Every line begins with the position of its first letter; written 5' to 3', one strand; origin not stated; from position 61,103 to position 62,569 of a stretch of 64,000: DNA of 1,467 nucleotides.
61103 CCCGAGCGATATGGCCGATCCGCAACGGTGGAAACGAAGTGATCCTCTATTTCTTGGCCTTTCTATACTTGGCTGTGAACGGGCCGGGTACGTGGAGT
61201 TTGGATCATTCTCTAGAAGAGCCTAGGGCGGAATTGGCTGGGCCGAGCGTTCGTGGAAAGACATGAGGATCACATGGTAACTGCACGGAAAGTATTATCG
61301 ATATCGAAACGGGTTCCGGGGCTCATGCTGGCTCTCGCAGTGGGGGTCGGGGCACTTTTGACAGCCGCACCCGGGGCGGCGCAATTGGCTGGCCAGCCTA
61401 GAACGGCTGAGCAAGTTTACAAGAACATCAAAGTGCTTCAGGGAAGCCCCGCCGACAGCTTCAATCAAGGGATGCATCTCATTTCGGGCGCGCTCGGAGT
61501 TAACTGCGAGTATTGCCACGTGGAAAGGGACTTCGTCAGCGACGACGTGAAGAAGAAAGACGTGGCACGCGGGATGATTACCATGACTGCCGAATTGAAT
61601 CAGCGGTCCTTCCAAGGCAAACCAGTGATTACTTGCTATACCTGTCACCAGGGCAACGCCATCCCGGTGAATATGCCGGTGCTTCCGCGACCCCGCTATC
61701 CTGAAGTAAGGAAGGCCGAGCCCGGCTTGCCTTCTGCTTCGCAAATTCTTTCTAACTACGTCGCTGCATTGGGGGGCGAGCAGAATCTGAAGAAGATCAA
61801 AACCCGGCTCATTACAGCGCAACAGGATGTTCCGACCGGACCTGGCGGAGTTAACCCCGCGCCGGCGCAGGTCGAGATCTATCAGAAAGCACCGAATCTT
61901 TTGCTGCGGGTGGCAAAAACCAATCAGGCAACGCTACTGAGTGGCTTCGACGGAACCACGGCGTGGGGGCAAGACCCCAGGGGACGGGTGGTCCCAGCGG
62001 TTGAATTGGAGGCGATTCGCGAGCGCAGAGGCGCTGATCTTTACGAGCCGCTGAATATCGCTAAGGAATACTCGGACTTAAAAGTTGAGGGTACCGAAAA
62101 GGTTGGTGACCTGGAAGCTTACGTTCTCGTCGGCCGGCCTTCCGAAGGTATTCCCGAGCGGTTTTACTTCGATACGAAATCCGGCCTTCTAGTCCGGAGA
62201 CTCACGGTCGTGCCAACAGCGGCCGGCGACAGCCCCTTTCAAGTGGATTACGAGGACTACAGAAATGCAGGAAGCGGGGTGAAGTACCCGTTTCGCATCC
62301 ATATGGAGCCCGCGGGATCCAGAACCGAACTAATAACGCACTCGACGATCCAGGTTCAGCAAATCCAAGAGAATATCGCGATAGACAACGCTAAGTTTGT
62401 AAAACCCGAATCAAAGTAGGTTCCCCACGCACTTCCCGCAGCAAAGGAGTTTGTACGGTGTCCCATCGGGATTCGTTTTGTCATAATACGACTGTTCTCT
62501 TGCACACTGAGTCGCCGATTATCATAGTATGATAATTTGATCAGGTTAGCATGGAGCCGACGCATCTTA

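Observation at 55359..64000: tRNA-Ser-flanked, IclR-linked cluster of exported proteins of unknown function (candidate undescribed extracytoplasmic redox/metal module)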

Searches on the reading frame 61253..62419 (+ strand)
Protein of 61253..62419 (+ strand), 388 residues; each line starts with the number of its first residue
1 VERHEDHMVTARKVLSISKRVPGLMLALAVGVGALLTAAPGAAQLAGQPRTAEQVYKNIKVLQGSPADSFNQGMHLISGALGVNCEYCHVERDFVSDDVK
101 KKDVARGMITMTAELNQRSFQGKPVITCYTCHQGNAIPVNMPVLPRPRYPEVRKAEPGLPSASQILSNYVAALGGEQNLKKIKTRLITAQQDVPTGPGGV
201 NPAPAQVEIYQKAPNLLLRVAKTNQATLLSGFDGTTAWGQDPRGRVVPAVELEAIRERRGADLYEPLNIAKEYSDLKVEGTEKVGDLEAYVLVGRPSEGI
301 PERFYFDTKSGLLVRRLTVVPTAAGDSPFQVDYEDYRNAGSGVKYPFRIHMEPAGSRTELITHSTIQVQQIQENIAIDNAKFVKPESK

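Call 4: search_protein_families(library=pfam, proteins=[window:61253-62419:+], max_evalue=0.01)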
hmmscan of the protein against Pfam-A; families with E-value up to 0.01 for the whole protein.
window:61253-62419:+ (388 aa): 3 families
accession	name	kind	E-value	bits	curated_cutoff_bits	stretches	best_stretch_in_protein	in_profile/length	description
PF02276.23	CytoC_RC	-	3e-19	70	22.4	1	47-141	44-142/310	Photosynthetic reaction centre cytochrome C subunit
PF14522.11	Cytochrome_C7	-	0.0013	19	24.8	1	78-135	11-51/67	Cytochrome c7 and related cytochrome c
PF22113.1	Mtrc-MtrF_II-IV_dom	-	0.0045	17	30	1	83-134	82-129/176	Outer membrane cytochrome MtrC/MtrF-like, domains II/IV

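Call 6: search_protein_families(library=ncbifam, proteins=[window:61253-62419:+], max_evalue=0.01)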
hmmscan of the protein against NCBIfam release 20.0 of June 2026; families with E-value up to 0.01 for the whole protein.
window:61253-62419:+ (388 aa): 3 families
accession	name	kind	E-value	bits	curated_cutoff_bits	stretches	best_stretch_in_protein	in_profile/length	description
NF033196.2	c_type_nonphoto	exception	3.6e-21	75.1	70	1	57-138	1-97/98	c-type cytochrome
NF040706.1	photo_cyt_PufC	equivalog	9e-21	74.6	150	1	48-141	45-142/312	photosynthetic reaction center cytochrome PufC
NF043009.1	Cyt554Puf2C_Caul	equivalog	2.1e-10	40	800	1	57-117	105-166/416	cytochrome c-554 Puf2C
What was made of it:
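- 61274..62419 (+): Exported di-haem c-type cytochrome. The N-terminal domain is PufC-like. The C-terminal domain of about 230 residues has no Pfam model. NF033196 c_type_nonphoto, 75.1 bits against a cut-off of 70; CytoC_RC 70 bits (calls 4, 6).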

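Call 8: search_solved_structures(query=window:61253-62419:+, max_evalue=1)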
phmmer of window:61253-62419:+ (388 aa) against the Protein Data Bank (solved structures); distinct sequences matched with E-value up to 1: 27.
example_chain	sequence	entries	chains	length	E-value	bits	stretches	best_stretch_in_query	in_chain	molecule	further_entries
8wdu_C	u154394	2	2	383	2.7e-16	62.6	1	38-150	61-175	Photosynthetic reaction center cytochrome c subunit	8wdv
7c52_C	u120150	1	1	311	3.9e-16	62.1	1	45-154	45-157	Photosynthetic reaction center cytochrome c subunit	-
9j2f_C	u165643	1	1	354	4.4e-16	61.9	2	42-157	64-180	Photosynthetic reaction center cytochrome c subunit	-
5b5m_C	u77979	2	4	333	5.3e-16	61.6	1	45-154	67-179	Photosynthetic reaction center cytochrome c subunit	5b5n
7c9r_C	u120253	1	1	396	8e-16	61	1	49-152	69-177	Photosynthetic reaction center cytochrome c subunit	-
3wmm_C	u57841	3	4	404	3.8e-15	58.8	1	45-154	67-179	Photosynthetic reaction center C subunit | Photosynthetic reaction center cytochrome c subunit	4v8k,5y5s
7vrj_C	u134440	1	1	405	1e-14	57.4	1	40-152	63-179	Photosynthetic reaction center cytochrome c subunit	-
1dxr_C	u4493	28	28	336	1.7e-14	56.7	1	43-171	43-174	PHOTOSYNTHETIC REACTION CENTER CYTOCHROME C SUBUNIT | PHOTOSYNTHETIC REACTION CENTER | Photosynthetic reaction center cytochrome C subunit precursor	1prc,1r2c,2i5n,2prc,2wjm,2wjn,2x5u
6et5_C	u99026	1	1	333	1.8e-14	56.6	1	43-170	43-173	Photosynthetic reaction center cytochrome c subunit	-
1vrn_C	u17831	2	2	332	1.8e-14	56.6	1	43-170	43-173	Photosynthetic reaction center cytochrome c subunit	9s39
2jbl_C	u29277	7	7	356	2.2e-14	56.3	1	43-169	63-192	PHOTOSYNTHETIC REACTION CENTER CYTOCHROME C SUBUNIT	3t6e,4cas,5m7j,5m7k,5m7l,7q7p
8ydm_C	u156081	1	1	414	3.7e-14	55.6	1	57-134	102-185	Cytochrome c-554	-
8zk2_C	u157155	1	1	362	1.1e-13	54.1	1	40-141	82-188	Photosynthetic reaction center cytochrome c subunit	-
1eys_C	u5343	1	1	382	1.2e-13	53.9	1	45-154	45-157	PHOTOSYNTHETIC REACTION CENTER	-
3t6d_C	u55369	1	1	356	1.9e-13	53.2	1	45-170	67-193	Photosynthetic reaction center cytochrome c subunit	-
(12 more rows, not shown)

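Call 75: find_homologous_proteins(query=window:61274-62416:+)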
Query window:61274-62416:+ (381 aa): 715 proteins with E <= 0.001 among 8000 candidates; the best 120 are listed.
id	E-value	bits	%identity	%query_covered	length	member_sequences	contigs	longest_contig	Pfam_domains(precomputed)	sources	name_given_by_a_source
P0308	6.2e-248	840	99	100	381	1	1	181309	PF02276.24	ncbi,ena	-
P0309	2.1e-245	831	98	100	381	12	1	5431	PF02276.24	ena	-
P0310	2.2e-245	831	98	100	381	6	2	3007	PF02276.24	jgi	-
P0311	4.5e-245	830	97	100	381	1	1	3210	PF02276.24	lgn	-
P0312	3.1e-239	811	94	100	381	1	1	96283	PF02276.24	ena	-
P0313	8.2e-230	780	91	100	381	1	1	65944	PF02276.24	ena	-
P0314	3.4e-229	778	93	100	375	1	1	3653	PF02276.24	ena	-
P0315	1.7e-223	759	88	100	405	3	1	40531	PF02276.24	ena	-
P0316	9.7e-198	674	81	98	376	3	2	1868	PF02276.24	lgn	-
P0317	7.8e-191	652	78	98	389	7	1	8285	PF02276.24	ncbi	-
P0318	3.1e-189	646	75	100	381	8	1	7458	PF02276.24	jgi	jgi:hypothetical protein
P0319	2.2e-186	637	77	98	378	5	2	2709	PF02276.24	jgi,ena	jgi:Photosynthetic reaction centre cytochrome C subunit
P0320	6.2e-184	629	75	98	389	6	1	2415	PF02276.24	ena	-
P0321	1.9e-183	627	75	98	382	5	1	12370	PF02276.24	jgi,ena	-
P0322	5.1e-169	580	71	95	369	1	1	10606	PF02276.24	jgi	jgi:hypothetical protein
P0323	5.0e-167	573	71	91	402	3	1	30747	PF02276.24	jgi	-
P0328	1.6e-148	513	64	92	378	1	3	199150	PF02276.24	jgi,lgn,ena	jgi:outer membrane lipoprotein-sorting protein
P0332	2.4e-146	505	60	98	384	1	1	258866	PF02276.24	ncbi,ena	-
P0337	5.0e-144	498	61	96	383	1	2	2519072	PF02276.24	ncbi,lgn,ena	-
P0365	5.5e-121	422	53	96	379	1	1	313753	PF02276.24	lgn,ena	-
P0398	3.4e-115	403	50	97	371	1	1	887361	PF02276.24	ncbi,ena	-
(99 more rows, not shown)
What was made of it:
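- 61274..62419 (+): JGI names some homologues 'outer membrane lipoprotein-sorting protein' (call 75).
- Some homologues of the cytochrome are named by JGI as LolA-type sorting proteins (call 75).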

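Call 76: find_encoding_contigs(protein=P0328, flank=6000, max_places=1)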
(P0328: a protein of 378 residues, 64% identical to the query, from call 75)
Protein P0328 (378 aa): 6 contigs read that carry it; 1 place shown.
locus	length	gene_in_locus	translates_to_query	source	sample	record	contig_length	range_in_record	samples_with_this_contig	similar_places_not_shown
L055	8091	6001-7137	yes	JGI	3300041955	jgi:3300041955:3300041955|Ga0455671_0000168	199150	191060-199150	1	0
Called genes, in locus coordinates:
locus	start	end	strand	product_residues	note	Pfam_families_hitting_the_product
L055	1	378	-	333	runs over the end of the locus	PF13620:CarboxypepD_reg, PF13715:CarbopepD_reg_2 (faint)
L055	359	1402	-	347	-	PF13620:CarboxypepD_reg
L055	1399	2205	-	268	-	-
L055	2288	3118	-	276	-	-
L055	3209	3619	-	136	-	PF19649:DUF6152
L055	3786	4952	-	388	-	PF02276:CytoC_RC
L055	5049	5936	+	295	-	PF03976:PPK2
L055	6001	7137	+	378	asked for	PF02276:CytoC_RC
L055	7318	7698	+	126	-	PF19649:DUF6152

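Call 77: find_encoding_contigs(protein=P0337, flank=6000, max_places=1)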
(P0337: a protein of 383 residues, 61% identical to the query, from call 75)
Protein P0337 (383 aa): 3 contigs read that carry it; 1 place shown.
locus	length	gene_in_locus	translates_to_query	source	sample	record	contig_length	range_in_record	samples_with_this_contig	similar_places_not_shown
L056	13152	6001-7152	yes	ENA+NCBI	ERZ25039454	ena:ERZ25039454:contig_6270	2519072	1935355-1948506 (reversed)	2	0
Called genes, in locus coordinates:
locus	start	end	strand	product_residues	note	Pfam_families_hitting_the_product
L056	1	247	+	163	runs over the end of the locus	PF03928:HbpS-like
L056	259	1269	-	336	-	PF13620:CarboxypepD_reg, PF17210:SdrD_B (weak)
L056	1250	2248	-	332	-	PF13620:CarboxypepD_reg, PF13715:CarbopepD_reg_2 (weak)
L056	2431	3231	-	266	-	-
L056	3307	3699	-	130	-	PF19649:DUF6152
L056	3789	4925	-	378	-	PF02276:CytoC_RC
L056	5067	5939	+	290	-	PF03976:PPK2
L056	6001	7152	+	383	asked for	PF02276:CytoC_RC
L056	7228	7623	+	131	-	PF19649:DUF6152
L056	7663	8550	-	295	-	PF00005:ABC_tran, PF13304:AAA_21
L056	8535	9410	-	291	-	PF02361:CbiQ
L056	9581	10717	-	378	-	PF08282:Hydrolase_3 (weak), PF01891:CbiM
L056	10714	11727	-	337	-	PF00122:E1-E2_ATPase, PF00702:Hydrolase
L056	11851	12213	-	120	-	-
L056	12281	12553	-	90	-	-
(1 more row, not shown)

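Call 78: find_encoding_contigs(protein=P0365, flank=6000, max_places=1)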
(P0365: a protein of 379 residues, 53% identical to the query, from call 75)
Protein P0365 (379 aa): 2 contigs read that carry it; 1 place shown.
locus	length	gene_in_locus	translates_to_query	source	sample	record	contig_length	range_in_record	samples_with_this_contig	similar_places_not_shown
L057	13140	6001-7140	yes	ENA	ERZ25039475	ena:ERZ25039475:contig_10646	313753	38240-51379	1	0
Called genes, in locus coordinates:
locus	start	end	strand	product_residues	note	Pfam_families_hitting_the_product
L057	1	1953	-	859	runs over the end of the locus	PF00072:Response_reg (weak), PF00989:PAS, PF08448:PAS_4 (weak), PF13426:PAS_9, PF08447:PAS_3, PF07730:HisKA_3, PF02518:HATPase_c, PF00072:Response_reg, +2 more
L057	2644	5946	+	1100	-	PF13620:CarboxypepD_reg, PF13715:CarbopepD_reg_2, PF25183:OMP_b-brl_4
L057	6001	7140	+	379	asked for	PF02276:CytoC_RC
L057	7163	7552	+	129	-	PF19649:DUF6152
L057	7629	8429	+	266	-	-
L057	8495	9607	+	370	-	PF04909:Amidohydro_2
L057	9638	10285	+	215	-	PF13472:Lipase_GDSL_2, PF00657:Lipase_GDSL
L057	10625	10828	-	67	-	-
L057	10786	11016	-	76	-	-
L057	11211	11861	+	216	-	PF00881:Nitroreductase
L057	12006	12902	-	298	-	PF01738:DLH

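Call 79: find_encoding_contigs(protein=P0398, flank=6000, max_places=1)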
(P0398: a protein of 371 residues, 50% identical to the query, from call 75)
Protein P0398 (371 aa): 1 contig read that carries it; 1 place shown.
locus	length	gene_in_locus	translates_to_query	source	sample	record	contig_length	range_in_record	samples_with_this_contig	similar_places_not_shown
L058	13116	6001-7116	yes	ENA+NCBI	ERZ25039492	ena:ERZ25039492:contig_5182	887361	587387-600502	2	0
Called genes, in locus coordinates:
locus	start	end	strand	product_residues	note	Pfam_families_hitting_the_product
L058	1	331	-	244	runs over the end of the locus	-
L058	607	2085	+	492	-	PF00515:TPR_1 (faint), PF13414:TPR_11 (faint), PF13431:TPR_17 (faint), PF14559:TPR_19 (faint)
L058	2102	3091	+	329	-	PF00389:2-Hacid_dh, PF02826:2-Hacid_dh_C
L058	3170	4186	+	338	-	PF08240:ADH_N, PF16912:Glu_dehyd_C, PF00107:ADH_zinc_N, PF13602:ADH_zinc_N_2 (weak)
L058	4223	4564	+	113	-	-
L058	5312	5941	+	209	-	PF01979:Amidohydro_1, PF07969:Amidohydro_3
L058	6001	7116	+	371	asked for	PF02276:CytoC_RC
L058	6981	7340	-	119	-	-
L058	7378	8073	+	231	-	PF00069:Pkinase, PF07714:PK_Tyr_Ser-Thr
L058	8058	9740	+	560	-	PF07676:PD40 (faint), PF26549:Tricorn_N, PF26550:Tricorn_2nd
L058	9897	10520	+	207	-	-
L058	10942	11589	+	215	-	PF02653:BPD_transp_2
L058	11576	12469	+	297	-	PF02653:BPD_transp_2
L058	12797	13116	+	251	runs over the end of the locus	PF00753:Lactamase_B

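Call 86: find_encoding_contigs(protein=P0323, flank=7000, max_places=1)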
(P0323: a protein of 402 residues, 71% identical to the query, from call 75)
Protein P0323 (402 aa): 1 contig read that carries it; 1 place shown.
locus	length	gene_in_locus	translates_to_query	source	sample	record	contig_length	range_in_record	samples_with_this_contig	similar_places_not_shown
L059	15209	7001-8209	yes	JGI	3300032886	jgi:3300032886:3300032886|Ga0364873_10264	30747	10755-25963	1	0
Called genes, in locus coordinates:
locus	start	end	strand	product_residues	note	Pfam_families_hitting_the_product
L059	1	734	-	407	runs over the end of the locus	PF08240:ADH_N, PF00107:ADH_zinc_N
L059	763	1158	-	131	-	PF03928:HbpS-like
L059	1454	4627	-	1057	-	PF13620:CarboxypepD_reg, PF13715:CarbopepD_reg_2 (weak), PF25183:OMP_b-brl_4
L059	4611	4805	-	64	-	-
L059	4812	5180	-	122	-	-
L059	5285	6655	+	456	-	-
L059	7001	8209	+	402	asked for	PF02276:CytoC_RC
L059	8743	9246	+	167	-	PF19649:DUF6152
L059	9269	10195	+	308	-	-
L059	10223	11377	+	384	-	PF02276:CytoC_RC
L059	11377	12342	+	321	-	PF00903:Glyoxalase, PF13669:Glyoxalase_4 (weak), PF18029:Glyoxalase_6 (faint), PF22677:Ble-like_N (faint), PF00903:Glyoxalase (weak)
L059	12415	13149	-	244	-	-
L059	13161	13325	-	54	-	-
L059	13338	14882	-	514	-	-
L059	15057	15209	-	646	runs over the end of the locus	-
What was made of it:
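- Amidohydro_2 and a two-domain VOC protein in Acidobacteria (calls 78, 86).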

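Call 87: find_encoding_contigs(protein=P0321, flank=7000, max_places=1)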
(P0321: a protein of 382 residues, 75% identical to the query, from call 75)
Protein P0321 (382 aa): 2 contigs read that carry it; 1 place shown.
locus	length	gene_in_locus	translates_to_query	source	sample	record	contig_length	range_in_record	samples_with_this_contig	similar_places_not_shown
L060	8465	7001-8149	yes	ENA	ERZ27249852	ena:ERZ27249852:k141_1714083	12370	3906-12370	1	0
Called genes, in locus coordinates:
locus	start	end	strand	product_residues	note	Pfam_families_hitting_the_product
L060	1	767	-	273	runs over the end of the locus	PF00005:ABC_tran, PF02463:SMC_N (faint), PF13304:AAA_21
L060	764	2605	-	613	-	PF01891:CbiM, PF02361:CbiQ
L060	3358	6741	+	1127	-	PF13620:CarboxypepD_reg, PF13715:CarbopepD_reg_2 (faint), PF25183:OMP_b-brl_4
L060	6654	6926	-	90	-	-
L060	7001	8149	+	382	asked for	PF02276:CytoC_RC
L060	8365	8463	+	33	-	?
